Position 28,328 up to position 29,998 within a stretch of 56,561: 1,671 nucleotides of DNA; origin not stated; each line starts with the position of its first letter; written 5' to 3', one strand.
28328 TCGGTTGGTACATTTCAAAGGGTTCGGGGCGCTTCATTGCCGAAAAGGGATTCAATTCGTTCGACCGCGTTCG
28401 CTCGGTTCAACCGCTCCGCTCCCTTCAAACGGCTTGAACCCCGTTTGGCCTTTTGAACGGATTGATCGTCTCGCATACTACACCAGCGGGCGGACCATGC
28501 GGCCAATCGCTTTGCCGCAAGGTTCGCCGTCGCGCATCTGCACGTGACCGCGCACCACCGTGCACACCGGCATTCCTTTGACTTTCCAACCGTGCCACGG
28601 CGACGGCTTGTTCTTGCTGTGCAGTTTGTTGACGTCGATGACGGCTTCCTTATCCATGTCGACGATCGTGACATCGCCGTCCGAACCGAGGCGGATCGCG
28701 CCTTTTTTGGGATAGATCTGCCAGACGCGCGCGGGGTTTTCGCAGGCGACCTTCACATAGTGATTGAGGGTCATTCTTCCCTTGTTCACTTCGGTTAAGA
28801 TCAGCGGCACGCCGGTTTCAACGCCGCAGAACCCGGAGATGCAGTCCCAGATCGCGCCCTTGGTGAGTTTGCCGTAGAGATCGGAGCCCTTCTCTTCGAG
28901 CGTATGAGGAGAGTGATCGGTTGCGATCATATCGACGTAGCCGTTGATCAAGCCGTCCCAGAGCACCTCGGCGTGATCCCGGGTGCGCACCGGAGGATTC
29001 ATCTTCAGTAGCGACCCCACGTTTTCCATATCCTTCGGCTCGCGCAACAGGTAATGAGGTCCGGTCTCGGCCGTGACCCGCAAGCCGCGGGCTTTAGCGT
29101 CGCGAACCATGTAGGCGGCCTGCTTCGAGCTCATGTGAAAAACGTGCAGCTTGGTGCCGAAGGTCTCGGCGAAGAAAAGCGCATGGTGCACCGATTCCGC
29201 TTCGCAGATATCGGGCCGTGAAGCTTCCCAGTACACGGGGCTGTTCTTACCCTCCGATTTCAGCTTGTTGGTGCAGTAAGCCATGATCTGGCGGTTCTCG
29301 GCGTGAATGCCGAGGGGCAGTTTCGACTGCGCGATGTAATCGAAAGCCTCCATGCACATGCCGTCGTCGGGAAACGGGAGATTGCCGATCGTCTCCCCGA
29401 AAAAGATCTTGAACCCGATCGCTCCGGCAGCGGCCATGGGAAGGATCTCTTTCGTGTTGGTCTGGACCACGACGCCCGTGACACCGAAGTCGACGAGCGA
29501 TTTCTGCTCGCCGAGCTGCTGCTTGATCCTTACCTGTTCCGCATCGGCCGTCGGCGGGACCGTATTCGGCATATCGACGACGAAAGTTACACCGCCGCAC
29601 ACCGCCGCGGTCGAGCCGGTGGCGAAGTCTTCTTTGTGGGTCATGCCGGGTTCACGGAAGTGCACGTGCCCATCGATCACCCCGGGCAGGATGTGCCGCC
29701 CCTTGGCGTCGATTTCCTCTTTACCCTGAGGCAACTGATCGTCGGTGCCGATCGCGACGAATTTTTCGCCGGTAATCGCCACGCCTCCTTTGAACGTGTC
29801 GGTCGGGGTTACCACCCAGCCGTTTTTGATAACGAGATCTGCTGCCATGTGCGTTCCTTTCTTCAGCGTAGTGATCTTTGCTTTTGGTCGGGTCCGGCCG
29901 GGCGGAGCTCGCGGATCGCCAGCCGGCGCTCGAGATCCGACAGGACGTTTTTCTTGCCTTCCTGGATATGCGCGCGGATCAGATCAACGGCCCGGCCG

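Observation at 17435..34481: Candidate oxidative N-heterocycle (pyrimidine or pyridine-carboxylate) catabolic island with a non-canonical enzyme set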

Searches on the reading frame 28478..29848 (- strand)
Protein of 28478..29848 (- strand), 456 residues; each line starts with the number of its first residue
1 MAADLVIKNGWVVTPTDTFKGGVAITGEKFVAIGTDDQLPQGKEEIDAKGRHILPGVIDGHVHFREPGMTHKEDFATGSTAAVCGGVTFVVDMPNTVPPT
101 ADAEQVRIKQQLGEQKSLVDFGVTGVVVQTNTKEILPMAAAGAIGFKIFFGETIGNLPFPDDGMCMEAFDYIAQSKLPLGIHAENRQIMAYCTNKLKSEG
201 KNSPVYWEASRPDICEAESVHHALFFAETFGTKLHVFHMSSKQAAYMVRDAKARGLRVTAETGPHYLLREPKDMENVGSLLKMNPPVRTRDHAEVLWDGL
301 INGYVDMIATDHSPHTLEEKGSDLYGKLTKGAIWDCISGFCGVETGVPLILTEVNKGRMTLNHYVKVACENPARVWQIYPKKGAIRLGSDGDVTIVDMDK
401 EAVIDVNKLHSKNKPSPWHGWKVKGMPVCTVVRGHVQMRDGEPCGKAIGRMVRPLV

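Call 5: search_protein_families(library=pfam, proteins=[window:28478-29848:-])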
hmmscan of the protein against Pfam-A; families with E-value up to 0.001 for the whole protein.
window:28478-29848:- (456 aa): 2 families
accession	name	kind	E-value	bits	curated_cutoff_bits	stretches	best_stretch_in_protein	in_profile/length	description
PF01979.26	Amidohydro_1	-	8.9e-21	74.9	25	1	53-436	2-344/345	Amidohydrolase family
PF07969.17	Amidohydro_3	-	2.1e-08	34.5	29.7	0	44-70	1-31/472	Amidohydrolase family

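Call 7: search_protein_families(library=ncbifam, max_evalue=0.00001, proteins=[window:28478-29848:-])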
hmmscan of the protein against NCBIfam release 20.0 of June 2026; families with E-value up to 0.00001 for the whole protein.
window:28478-29848:- (456 aa): 49 families (the best 25 are shown)
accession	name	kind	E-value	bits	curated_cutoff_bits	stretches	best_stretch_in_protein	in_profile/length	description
NF004839.0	PRK06189.1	equivalog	3e-107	359.1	631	1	2-454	2-447/451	allantoinase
NF002668.0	PRK02382.1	equivalog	6.5e-106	354.6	452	1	5-441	6-414/436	dihydroorotase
TIGR03178.1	allantoinase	equivalog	5.4e-103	345.1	357.85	1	4-453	1-440/441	allantoinase AllB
TIGR00857.1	pyrC_multi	subfamily_domain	2.2e-102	343.1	279.05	1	20-441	5-412/412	dihydroorotase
NF006559.0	PRK09060.1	equivalog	2.8e-102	342.3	482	1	2-453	4-437/444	dihydroorotase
NF005751.0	PRK07575.1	equivalog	1.4e-101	340.1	529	1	3-447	3-429/440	dihydroorotase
TIGR02033.1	D-hydantoinase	equivalog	7.8e-93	311.9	393.25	1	6-452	2-452/454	dihydropyrimidinase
NF009941.0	PRK13404.1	subfamily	3.6e-89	299.6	647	1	3-447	4-453/478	dihydropyrimidinase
NF058539.1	ergo_uti2_ErtD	equivalog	2.2e-84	283.9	650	1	4-440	3-432/449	hydantoin-5-propionate amidohydrolase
NF006688.0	PRK09236.1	equivalog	1.5e-83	281.1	535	1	4-446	3-434/444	dihydroorotase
NF006837.0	PRK09357.1-2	equivalog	5.2e-82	275.7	575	1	5-441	3-425/428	dihydroorotase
NF003271.0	PRK04250.1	equivalog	2.6e-76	256.9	405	1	4-452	3-402/407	dihydroorotase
NF005960.0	PRK08044.1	equivalog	1.5e-73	248.1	688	1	1-437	1-432/453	allantoinase AllB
NF058538.1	ergo_util_ErtD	equivalog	2.9e-72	243.9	600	1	4-454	2-446/446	hydantoin-5-propionate amidohydrolase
NF006841.0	PRK09357.2-2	equivalog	4.4e-68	229.9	640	1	39-438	33-417/421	dihydroorotase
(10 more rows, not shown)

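Call 9: find_homologous_proteins(query=window:28478-29848:-, max_evalue=1e-30)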
Query window:28478-29848:- (456 aa): 6728 proteins with E <= 1e-30 among 8000 candidates; the best 120 are listed.
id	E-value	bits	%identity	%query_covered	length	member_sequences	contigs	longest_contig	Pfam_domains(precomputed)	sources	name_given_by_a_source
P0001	1.0e-295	999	92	100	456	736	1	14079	PF07969.18,PF12890.14,PF01979.27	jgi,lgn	jgi:dihydroorotase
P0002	1.8e-287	972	88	100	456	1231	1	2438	PF07969.18,PF12890.14,PF01979.27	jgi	jgi:dihydroorotase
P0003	2.3e-272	922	86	99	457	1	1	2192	PF07969.18,PF12890.14,PF01979.27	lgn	-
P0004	5.8e-271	917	84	100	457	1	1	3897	PF07969.18,PF12890.14,PF01979.27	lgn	-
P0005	1.1e-269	913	85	100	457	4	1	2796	PF07969.18,PF12890.14,PF01979.27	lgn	-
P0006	3.7e-267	905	85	100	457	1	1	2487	PF07969.18,PF12890.14,PF01979.27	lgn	-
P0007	3.0e-266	902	84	100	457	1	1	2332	PF07969.18,PF12890.14,PF01979.27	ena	-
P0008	1.3e-265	900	83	100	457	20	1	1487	PF07969.18,PF12890.14,PF01979.27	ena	-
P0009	1.7e-265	899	84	100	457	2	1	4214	PF07969.18,PF12890.14,PF01979.27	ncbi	-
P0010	2.6e-265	899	83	100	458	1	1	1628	PF07969.18,PF12890.14,PF01979.27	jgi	-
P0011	6.7e-265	897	83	100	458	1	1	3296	PF07969.18,PF12890.14,PF01979.27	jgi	-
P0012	7.0e-265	897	84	100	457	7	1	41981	PF07969.18,PF12890.14,PF01979.27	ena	-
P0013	1.2e-264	896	83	100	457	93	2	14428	PF07969.18,PF12890.14,PF01979.27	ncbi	-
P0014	2.2e-264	895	83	100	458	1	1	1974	PF07969.18,PF12890.14,PF01979.27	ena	-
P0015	2.9e-264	895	83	100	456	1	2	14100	PF07969.18,PF12890.14,PF01979.27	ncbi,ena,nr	ncbi:MAG: allantoinase [Deltaproteobacteria bacterium]|nr:MAG: allantoinase [Deltaproteobacteria bac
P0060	4.5e-259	878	80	100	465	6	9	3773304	PF07969.18,PF12890.14,PF01979.27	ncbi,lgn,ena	-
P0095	1.4e-250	850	78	100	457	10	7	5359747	PF07969.18,PF12890.14,PF01979.27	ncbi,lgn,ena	-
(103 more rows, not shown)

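Call 10: find_encoding_contigs(protein=P0095, flank=10000, max_places=3)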
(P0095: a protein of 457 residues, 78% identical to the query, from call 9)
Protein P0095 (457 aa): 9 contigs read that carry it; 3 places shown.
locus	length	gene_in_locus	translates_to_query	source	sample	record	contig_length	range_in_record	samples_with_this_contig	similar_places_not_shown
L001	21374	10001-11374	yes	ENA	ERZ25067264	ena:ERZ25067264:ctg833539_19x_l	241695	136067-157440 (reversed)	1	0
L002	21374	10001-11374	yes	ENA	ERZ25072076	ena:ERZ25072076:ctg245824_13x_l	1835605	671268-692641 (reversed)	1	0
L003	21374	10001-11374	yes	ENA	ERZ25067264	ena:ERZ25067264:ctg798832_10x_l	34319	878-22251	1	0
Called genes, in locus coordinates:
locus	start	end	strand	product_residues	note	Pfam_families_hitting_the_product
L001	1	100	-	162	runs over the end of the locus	PF00355:Rieske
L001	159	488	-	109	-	-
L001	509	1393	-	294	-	PF00459:Inositol_P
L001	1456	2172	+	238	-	PF00702:Hydrolase, PF13419:HAD_2, PF13242:Hydrolase_like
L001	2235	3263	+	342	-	PF04909:Amidohydro_2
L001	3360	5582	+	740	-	PF01315:Ald_Xan_dh_C, PF02738:MoCoBD_1, PF20256:MoCoBD_2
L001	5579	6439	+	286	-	PF02219:MTHFR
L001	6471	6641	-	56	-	-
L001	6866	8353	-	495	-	PF20695:UbiD_N, PF01977:UbiD, PF20696:UbiD_C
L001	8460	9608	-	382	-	PF00005:ABC_tran, PF13304:AAA_21 (faint), PF08402:TOBE_2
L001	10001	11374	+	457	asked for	PF01979:Amidohydro_1, PF07969:Amidohydro_3 (faint), PF12890:DHOase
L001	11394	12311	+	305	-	PF00941:FAD_binding_5, PF03450:CO_deh_flav_C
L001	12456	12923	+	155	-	PF00111:Fer2, PF01799:Fer2_2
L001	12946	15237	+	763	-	PF01315:Ald_Xan_dh_C, PF02738:MoCoBD_1, PF20256:MoCoBD_2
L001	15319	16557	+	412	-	PF02492:cobW, PF07683:CobW_C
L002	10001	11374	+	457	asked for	PF01979:Amidohydro_1, PF07969:Amidohydro_3 (faint), PF12890:DHOase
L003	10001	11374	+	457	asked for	PF01979:Amidohydro_1, PF07969:Amidohydro_3 (faint), PF12890:DHOase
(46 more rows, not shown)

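Call 11: find_encoding_contigs(protein=P0060, flank=10000, max_places=3)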
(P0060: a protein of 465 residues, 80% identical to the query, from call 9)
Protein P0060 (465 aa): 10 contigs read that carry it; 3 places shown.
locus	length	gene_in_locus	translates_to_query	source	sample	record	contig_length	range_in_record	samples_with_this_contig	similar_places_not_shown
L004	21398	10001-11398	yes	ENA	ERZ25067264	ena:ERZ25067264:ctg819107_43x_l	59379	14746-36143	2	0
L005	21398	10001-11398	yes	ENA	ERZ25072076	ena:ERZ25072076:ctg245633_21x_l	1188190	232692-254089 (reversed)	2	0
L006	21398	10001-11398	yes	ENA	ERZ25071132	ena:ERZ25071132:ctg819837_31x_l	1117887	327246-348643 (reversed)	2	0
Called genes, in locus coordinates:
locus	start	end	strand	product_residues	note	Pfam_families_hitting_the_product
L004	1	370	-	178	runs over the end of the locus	PF00499:Oxidored_q3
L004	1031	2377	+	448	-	PF20695:UbiD_N, PF01977:UbiD, PF20696:UbiD_C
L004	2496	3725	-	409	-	PF07690:MFS_1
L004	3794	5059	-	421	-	-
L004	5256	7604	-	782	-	PF01315:Ald_Xan_dh_C, PF02738:MoCoBD_1, PF20256:MoCoBD_2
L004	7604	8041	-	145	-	PF13085:Fer2_3 (weak), PF01799:Fer2_2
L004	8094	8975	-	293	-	PF00941:FAD_binding_5, PF03450:CO_deh_flav_C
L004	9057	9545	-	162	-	PF06240:COXG, PF10604:Polyketide_cyc2, PF11485:STK_08120-like (weak), PF03364:Polyketide_cyc (weak)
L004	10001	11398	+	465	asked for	PF07969:Amidohydro_3 (faint), PF12890:DHOase, PF01979:Amidohydro_1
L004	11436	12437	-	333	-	PF00296:Bac_luciferase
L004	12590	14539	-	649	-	PF07969:Amidohydro_3, PF01979:Amidohydro_1 (weak)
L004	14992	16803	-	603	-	PF12796:Ank_2, PF12796:Ank_2, PF13637:Ank_4, PF00023:Ank, PF12796:Ank_2, PF13637:Ank_4, PF12796:Ank_2, PF00023:Ank, +9 more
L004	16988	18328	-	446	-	PF07586:HXXSHH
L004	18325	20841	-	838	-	PF13442:Cytochrome_CBB3 (faint), PF07626:PSD3, PF07637:PSD5, PF07631:PSD4, PF07627:PSCyt3, PF07624:PSD2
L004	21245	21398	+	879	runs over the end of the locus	PF01624:MutS_I, PF05188:MutS_II, PF05192:MutS_III, PF05190:MutS_IV, PF00488:MutS_V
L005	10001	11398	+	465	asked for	PF07969:Amidohydro_3 (faint), PF12890:DHOase, PF01979:Amidohydro_1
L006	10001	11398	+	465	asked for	PF07969:Amidohydro_3 (faint), PF12890:DHOase, PF01979:Amidohydro_1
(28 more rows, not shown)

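Call 22: search_solved_structures(query=window:28478-29848:-, max_evalue=1e-20)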
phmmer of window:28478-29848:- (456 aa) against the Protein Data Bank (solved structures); distinct sequences matched with E-value up to 1e-20: 76 (the best 60 are shown).
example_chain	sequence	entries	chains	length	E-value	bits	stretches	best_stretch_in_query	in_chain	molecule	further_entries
1gkr_A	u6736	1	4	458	8.3e-80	272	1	4-443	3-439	NON-ATP DEPENDENT L-SELECTIVE HYDANTOINASE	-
3hm7_A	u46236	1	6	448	1.7e-73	251.2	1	4-440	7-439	Allantoinase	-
1gkp_A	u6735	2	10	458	9.3e-64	219.1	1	5-453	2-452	HYDANTOINASE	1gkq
1nfg_A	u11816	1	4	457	3.4e-63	217.2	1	4-446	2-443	D-hydantoinase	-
3mpg_A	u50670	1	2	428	1.2e-62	215.5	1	40-437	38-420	Dihydroorotase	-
4yiw_A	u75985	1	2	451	1.3e-62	215.4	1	40-437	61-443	Dihydroorotase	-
8hfd_A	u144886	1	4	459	3.1e-61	210.8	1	1-436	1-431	Allantoinase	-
3e74_A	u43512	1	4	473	3.7e-61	210.5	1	1-436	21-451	Allantoinase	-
1k1d_A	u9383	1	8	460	3e-59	204.2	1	6-446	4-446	D-hydantoinase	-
3gri_A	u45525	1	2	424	1.7e-58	201.8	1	6-438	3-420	Dihydroorotase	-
4tqt_A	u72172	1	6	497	2.6e-58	201.1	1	3-446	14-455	D-hydantoinase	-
1yny_A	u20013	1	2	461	1.7e-57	198.4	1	7-447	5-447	D-Hydantoinase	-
4kir_A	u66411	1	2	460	1.8e-57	198.4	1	7-447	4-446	D-hydantoinase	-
4kqn_A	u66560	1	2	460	2e-57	198.2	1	7-447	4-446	D-hydantoinase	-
7uof_A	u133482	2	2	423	7.5e-57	196.3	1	8-437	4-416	Dihydroorotase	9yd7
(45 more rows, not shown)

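Call 26: find_related_loci(query=window:28478-29848:-, collection=genome_contigs, flank=10000)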
Query window:28478-29848:- (456 aa) in genome_contigs; peptide patterns used: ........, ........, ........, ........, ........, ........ (x = any residue, [..] = any of these).
232 stretches matched a pattern; 200 encode a relative of the query (tblastn E <= 1e-3); the best 80 are kept; 80 distinct loci.
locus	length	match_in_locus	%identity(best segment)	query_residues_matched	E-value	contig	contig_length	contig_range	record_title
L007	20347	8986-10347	93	1-454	0e+0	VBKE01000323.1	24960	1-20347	MAG: Deltaproteobacteria bacterium isolate DP_1 14_1009_09_30cm_scaffold_1791, whole genome shotgun sequence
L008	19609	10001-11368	93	1-456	0e+0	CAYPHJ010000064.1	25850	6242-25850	MAG TPA_asm: uncultured Syntrophobacteraceae bacterium isolate SRP217488_co1_39 genome assembly, contig: NODE_987_length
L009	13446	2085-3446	93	1-454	0e+0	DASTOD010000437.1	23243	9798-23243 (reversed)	MAG TPA_asm: Candidatus Binatia bacterium isolate SMAG_U2161 k141_2026058, whole genome shotgun sequence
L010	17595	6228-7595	92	1-456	0e+0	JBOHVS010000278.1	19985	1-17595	MAG: Candidatus Binatia bacterium isolate M3-S_metawrap_bin.248 k127_1969206, whole genome shotgun sequence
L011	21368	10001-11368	90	1-456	0e+0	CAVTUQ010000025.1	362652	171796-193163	MAG: uncultured delta proteobacterium isolate MFD04944.bin.4.678 genome assembly, contig: contig_37413, whole genome sho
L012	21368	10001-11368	90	1-456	0e+0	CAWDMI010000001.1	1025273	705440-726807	MAG: uncultured delta proteobacterium isolate MFD04944.bin.2.54 genome assembly, contig: contig_16567, whole genome shot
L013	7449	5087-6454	89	1-456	0e+0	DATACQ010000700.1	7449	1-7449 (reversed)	MAG TPA_asm: Candidatus Binatia bacterium isolate SMAG_U6728 k141_621337, whole genome shotgun sequence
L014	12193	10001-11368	90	1-456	0e+0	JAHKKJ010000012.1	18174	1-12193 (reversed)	MAG: Deltaproteobacteria bacterium isolate CR_Sed_300A_bin.10 scaffold_45, whole genome shotgun sequence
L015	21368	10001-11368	88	1-456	0e+0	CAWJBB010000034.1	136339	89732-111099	MAG: uncultured delta proteobacterium isolate MFD04850.bin.2.19 genome assembly, contig: contig_2488, whole genome shotg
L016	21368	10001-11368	89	1-456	0e+0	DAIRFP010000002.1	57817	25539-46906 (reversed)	MAG TPA_asm: Thermodesulfobacteriota bacterium isolate CTOTU25984 NODE_68_length_57817_cov_6.920865, whole genome shotgu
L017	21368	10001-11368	88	1-456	0e+0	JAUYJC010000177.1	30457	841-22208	MAG: Deltaproteobacteria bacterium isolate C24_metabat.bin.121_sub C24_k141_168104, whole genome shotgun sequence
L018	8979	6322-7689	89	1-456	0e+0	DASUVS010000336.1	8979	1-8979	MAG TPA_asm: Candidatus Binatia bacterium isolate SMAG_U1821 k141_1888862, whole genome shotgun sequence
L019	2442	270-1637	89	1-456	0e+0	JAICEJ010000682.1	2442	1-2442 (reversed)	MAG: Candidatus Binatia bacterium isolate BD_FP_2_bin.16 k141_3502655_length_2442_cov_12.8714, whole genome shotgun sequ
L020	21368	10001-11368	89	1-456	0e+0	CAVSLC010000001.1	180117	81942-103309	MAG: uncultured delta proteobacterium isolate MFD09206.bin.3.265 genome assembly, contig: contig_1372, whole genome shot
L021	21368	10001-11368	89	1-456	0e+0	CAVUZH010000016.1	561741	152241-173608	MAG: uncultured delta proteobacterium isolate MFD05567.bin.2.276 genome assembly, contig: contig_2886, whole genome shot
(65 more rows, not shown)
